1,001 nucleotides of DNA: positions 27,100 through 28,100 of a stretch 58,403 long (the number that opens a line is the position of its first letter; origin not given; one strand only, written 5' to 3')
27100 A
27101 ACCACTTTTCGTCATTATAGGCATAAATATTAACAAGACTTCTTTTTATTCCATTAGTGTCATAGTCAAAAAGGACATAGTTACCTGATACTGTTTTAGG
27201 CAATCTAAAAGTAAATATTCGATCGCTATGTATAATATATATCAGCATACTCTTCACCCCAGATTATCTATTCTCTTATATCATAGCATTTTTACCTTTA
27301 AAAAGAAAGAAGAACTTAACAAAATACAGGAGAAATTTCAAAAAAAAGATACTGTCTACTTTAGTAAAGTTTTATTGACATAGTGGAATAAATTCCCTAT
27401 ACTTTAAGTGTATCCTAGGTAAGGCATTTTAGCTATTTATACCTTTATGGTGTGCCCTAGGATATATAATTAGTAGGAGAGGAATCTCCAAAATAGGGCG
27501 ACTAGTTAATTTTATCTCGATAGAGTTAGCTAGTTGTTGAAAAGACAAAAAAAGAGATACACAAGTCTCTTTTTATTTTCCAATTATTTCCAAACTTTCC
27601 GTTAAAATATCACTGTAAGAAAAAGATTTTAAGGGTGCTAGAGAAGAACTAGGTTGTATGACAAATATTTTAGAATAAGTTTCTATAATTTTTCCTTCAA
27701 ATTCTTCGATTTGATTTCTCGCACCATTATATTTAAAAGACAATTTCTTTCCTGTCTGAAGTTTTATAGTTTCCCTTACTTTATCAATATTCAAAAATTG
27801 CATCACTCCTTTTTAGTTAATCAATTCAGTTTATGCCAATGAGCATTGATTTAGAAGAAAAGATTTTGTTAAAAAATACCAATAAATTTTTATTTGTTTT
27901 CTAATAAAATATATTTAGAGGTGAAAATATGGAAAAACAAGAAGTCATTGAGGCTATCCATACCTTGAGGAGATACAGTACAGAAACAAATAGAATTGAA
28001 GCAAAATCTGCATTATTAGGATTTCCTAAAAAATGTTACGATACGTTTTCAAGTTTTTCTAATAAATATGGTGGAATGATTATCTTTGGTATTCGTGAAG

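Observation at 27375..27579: Second copy of the sRNA, divergent from essC, with a compensatory base-pair change supporting the helix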

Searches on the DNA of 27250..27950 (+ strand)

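Call 10: search_rna_families(source=window, start=27250, end=27950, threshold=evalue, max_evalue=10, show_alignments=2)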
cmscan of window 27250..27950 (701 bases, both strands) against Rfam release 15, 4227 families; matches with E-value up to 10: 10.
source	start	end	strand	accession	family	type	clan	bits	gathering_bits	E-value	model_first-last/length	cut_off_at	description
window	27495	27608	-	RF02363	Yfr11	Gene; sRNA;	-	23.1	44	0.33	1-144/144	no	Cyanobacterial functional RNA 11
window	27803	27847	-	RF01826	SAM_V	Cis-reg; riboswitch;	-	17.4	41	4.8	1-66/66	no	SAM-V (S-adenosyl methionine) riboswitch aptamer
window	27265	27338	-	RF03794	MIR5298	Gene; miRNA;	-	17.4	70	8.5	1-80/80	no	MIR5298 microRNA precursor family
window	27608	27711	+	RF02310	TtnuHACA2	Gene; snRNA; snoRNA; HACA-box;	-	17.3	100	7.2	1-121/121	no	Tetrahymena snoRNA TtnuHACA2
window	27465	27581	+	RF02084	STnc130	Gene; sRNA;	-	17.1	55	8.4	1-135/135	no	Enterobacteria sRNA STnc130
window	27593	27690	+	RF01644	ceN59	Gene; snRNA; snoRNA; HACA-box;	-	16.4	50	6.7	1-137/137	no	Caenorhabditis snoRNA ceN59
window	27879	27930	+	RF01577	RNase_P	Gene; ribozyme;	CL00002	15.9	100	5.7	531-582/626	no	Plasmodium RNase_P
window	27537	27591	-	RF02436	SpF43_sRNA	Gene; sRNA;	-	15.5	70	5.5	1-99/99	no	Streptococcus sRNA SpF43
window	27354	27469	+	RF00272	SNORA67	Gene; snRNA; snoRNA; HACA-box;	-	15.3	45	2.3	1-143/143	no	Small nucleolar RNA SNORA67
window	27781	27830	-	RF01611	ceN108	Gene; snRNA; snoRNA; CD-box;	-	14.8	50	5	9-66/70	no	Caenorhabditis snoRNA ceN108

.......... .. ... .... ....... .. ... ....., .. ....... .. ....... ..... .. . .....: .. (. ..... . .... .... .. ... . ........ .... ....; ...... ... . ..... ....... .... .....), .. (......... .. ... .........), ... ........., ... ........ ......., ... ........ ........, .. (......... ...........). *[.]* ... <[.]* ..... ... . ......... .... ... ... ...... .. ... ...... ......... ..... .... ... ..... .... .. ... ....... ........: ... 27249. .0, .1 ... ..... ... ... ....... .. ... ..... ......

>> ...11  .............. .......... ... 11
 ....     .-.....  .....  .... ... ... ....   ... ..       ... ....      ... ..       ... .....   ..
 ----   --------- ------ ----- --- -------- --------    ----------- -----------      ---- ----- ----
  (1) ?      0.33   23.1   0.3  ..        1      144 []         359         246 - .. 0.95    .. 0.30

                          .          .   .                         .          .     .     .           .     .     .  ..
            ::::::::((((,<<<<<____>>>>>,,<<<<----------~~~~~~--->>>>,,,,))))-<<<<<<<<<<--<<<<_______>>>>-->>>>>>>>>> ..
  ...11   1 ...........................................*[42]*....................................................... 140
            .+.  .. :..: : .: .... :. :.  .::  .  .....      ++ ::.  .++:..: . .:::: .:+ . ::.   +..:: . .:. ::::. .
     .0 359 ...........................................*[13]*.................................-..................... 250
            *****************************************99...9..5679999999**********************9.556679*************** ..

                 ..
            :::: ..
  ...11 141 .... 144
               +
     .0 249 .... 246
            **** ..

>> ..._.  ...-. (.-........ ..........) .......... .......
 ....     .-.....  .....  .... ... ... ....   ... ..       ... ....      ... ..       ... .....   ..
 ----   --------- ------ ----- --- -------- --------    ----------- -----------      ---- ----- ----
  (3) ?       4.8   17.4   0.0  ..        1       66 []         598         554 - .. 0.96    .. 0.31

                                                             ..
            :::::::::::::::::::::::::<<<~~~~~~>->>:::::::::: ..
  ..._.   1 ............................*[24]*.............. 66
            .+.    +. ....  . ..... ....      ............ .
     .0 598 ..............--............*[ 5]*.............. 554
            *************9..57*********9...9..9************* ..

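Call 34: search_dna_similar(query=window:27370-27580:+, collection=phages, mode=distant, max_evalue=1, max_rows=10)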
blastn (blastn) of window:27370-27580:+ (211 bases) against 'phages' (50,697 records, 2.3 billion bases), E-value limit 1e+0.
Records with a match: 2; places in all: 2; records where one place covers at least 80% of the query: 0.
Best place of each record, by identity: 80-90% 2.
By first word of the organism name: Bacillus 2.
By host as written in the record: Bacillus pumilus SAFR32 2.
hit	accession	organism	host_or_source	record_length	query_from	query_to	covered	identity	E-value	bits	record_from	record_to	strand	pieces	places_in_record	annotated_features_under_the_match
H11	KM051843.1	Bacillus phage Bobb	Bacillus pumilus SAFR32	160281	169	204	17%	83.3%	7e-1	39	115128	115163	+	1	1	none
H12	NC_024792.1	Bacillus phage Bobb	Bacillus pumilus SAFR32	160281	169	204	17%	83.3%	7e-1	39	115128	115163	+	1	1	none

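Call 77: search_with_rna_model(model_id=R2, sources=[L001, L006, L008, L009, L010, L011, L012, L038, L040, L041, L042, L043, L044, L045, L046, L047, L048, L049, L050, L051, L052, L053, L054, L055, L056, L057, L058, L059, L060, L061, L062, L063, L064, L065, L067, L068, L069, L070, L072, L073, L074, L075, L076, L077, L078, L079, L080, L081, L082, L083, L084, L085, L086, L087, L088, L089, L090, L091, L093, L094, L095, L096, L097, L098, L099, L100, L101, L103, L104, L106, L107, L109, L110, L111, L112, L113, L114, L115, L116, L117, L119, L120, L121, L122, L123, L124, L125, L126, L127, L128, L129, L130, L131, L132, L133, L140, L142, L143, L144, L146], max_evalue=0.01)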
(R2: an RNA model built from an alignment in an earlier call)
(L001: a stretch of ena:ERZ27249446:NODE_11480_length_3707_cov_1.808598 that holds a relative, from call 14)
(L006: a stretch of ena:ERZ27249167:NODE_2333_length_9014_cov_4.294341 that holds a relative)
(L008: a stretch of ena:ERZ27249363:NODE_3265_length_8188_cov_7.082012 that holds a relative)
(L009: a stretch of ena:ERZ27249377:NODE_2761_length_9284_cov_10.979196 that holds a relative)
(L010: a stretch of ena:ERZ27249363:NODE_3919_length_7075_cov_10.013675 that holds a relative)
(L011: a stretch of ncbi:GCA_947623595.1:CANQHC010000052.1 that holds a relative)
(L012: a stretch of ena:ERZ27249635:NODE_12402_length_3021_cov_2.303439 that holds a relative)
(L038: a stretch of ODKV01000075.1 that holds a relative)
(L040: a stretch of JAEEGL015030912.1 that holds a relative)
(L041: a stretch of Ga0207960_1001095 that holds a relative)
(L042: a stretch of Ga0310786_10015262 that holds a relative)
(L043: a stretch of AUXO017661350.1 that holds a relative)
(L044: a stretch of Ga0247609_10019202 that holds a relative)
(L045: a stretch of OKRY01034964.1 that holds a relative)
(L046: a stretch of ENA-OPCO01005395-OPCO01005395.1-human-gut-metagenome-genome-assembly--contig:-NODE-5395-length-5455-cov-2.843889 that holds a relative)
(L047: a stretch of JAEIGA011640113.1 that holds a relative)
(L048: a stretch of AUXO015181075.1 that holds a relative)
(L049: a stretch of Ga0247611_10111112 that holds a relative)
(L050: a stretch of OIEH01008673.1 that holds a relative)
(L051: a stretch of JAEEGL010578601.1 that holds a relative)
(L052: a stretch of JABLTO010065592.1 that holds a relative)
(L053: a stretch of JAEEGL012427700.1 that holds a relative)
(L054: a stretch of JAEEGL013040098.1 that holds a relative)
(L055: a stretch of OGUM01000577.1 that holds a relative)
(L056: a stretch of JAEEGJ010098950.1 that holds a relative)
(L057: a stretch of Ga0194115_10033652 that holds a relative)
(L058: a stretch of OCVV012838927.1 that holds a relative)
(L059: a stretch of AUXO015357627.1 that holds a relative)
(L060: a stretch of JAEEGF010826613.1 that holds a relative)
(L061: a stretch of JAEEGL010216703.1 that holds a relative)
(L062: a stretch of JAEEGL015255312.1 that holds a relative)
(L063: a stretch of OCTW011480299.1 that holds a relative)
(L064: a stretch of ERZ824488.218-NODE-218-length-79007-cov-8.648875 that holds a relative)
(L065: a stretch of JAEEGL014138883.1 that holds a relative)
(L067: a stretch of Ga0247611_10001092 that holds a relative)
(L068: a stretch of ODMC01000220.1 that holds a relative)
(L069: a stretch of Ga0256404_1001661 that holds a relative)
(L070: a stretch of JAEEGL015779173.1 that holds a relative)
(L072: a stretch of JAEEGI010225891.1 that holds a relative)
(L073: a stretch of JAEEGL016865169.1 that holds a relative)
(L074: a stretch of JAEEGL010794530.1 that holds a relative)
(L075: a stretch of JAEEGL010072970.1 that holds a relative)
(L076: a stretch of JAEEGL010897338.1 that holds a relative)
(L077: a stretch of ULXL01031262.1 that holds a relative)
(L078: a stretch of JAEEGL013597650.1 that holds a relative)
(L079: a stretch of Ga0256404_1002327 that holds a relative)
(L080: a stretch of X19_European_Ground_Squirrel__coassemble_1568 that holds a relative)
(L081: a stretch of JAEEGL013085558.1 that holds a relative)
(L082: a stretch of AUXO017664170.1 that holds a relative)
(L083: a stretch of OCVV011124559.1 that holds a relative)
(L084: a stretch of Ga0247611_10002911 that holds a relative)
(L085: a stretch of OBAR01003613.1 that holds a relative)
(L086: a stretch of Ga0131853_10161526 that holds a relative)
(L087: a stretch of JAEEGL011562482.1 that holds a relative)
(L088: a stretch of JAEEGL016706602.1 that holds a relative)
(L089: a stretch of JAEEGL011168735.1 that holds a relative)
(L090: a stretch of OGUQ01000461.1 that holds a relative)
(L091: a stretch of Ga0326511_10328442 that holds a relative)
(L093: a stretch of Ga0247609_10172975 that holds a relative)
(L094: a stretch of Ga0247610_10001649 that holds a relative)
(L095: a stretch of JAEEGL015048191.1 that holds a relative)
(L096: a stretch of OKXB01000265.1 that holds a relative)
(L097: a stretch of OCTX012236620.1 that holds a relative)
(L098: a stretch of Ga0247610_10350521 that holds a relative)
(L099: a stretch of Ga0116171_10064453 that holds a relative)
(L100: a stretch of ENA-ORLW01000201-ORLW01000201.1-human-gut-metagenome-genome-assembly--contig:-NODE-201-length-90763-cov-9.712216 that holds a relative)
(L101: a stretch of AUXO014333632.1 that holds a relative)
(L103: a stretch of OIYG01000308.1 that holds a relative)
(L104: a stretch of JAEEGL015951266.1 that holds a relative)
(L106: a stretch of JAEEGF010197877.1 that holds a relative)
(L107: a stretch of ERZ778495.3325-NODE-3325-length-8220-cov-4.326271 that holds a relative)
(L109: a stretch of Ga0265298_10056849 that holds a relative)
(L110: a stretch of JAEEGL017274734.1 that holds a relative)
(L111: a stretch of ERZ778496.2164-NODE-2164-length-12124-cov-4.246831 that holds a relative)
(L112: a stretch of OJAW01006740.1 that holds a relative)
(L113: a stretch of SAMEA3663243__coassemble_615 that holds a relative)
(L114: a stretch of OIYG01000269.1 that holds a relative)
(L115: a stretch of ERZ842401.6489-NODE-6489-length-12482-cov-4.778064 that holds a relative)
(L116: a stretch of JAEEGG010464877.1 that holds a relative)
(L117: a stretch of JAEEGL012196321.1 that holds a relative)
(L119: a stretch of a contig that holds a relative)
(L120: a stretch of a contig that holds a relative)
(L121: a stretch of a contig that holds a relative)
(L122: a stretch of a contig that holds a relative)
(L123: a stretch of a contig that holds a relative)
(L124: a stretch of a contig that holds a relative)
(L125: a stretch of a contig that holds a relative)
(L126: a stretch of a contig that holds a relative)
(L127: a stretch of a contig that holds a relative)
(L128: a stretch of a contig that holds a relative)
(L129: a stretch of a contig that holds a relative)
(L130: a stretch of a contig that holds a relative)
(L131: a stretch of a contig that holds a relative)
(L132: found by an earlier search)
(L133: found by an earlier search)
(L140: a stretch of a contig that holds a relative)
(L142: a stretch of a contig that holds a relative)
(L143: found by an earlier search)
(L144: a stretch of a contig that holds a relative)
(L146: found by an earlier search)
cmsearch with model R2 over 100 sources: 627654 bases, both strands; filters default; matches with E-value up to 0.01: 36.
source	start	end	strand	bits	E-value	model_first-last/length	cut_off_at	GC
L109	2679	2841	+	169.6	4e-33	1-161/161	no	0.3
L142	589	751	+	168.8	5.8e-33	1-161/161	no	0.33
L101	949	1112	-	168.5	6.9e-33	1-161/161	no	0.31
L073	1493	1656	-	166.8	1.6e-32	1-161/161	no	0.3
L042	2239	2401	-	166.5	1.8e-32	1-161/161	no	0.33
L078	1765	1927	-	164.3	5.3e-32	1-161/161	no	0.29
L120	1114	1275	-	158.7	8.1e-31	1-161/161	no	0.33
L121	626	785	+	158.6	8.5e-31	1-161/161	no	0.32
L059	1096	1260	-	157.7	1.3e-30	1-161/161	no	0.3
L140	288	452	+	153.4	1.1e-29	1-161/161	no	0.25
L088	873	1032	-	146.6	3.2e-28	1-161/161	no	0.32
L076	616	774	+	145.1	6.5e-28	1-161/161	no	0.37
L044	3896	4051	+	140.1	7.6e-27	1-161/161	no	0.36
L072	1746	1898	+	136.3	4.9e-26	1-161/161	no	0.31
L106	1994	2146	+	136.3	4.9e-26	1-161/161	no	0.31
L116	213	365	+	136.3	4.9e-26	1-161/161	no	0.31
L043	169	320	+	136.1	5.5e-26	1-161/161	no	0.32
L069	3037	3195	+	135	9e-26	1-161/161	no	0.26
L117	1637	1787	-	125.4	1e-23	1-161/161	no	0.34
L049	2208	2368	-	124.1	1.9e-23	1-161/161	no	0.3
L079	3101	3234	-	53.9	1.7e-08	1-161/161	no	0.29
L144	3615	3747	-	52.6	3.2e-08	1-161/161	no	0.28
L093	466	598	+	51.4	5.8e-08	1-161/161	no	0.26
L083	2086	2219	+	49.1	1.7e-07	1-161/161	no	0.3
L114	2765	2921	+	47.1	4.7e-07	1-161/161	no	0.3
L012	1785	1947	+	46.8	5.5e-07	1-161/161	no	0.33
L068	2056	2190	-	39.7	1.8e-05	1-161/161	no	0.33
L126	7273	7407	-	39.7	1.8e-05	1-161/161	no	0.33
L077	4028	4162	-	38.9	2.7e-05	1-161/161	no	0.32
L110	850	1008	+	37.6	5e-05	1-161/161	no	0.31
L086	429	596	-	32.1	0.00073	1-161/161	no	0.31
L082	486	660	+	29.7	0.0023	1-161/161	no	0.33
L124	2076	2215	+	29.5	0.0026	1-161/161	no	0.3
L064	2731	2908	-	27.9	0.0057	1-161/161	no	0.29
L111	11067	11207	-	27.8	0.006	1-161/161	no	0.3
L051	2147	2305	-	27.3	0.0077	1-161/161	no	0.25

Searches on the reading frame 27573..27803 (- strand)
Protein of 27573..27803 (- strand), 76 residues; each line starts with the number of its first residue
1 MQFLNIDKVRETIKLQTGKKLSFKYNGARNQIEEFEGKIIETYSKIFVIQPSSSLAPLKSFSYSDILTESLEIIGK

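Call 13: search_protein_families(library=pfam, proteins=[window:27573-27803:-], max_evalue=0.01)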
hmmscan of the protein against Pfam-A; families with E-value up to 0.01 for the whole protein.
window:27573-27803:- (76 aa): 1 family
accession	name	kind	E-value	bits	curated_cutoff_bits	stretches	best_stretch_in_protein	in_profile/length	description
PF06257.17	VEG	-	1.2e-15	57.7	25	1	5-73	2-72/73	Biofilm formation stimulator VEG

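Call 14: find_encoding_contigs(protein=window:27573-27803:-, flank=6000, max_places=8)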
Protein window:27573-27803:- (76 aa): 4 contigs read that carry it; 4 places shown.
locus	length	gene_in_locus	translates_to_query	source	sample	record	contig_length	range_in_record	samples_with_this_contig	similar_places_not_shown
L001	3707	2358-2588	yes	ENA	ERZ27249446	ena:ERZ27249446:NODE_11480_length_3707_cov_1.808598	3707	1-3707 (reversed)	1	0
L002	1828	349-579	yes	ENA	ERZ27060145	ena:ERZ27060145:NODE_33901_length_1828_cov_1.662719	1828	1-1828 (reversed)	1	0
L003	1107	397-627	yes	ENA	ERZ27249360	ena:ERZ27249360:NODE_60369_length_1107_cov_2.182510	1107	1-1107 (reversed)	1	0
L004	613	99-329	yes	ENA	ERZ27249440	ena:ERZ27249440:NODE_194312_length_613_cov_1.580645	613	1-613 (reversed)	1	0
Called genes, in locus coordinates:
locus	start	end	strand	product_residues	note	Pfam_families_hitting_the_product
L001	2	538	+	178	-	?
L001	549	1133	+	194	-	-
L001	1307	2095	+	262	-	PF00398:RrnaAD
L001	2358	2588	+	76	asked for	PF06257:VEG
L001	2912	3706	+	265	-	?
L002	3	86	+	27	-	?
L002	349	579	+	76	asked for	PF06257:VEG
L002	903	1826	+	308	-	?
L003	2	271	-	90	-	?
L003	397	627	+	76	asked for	PF06257:VEG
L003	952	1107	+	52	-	?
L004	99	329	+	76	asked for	PF06257:VEG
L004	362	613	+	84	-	?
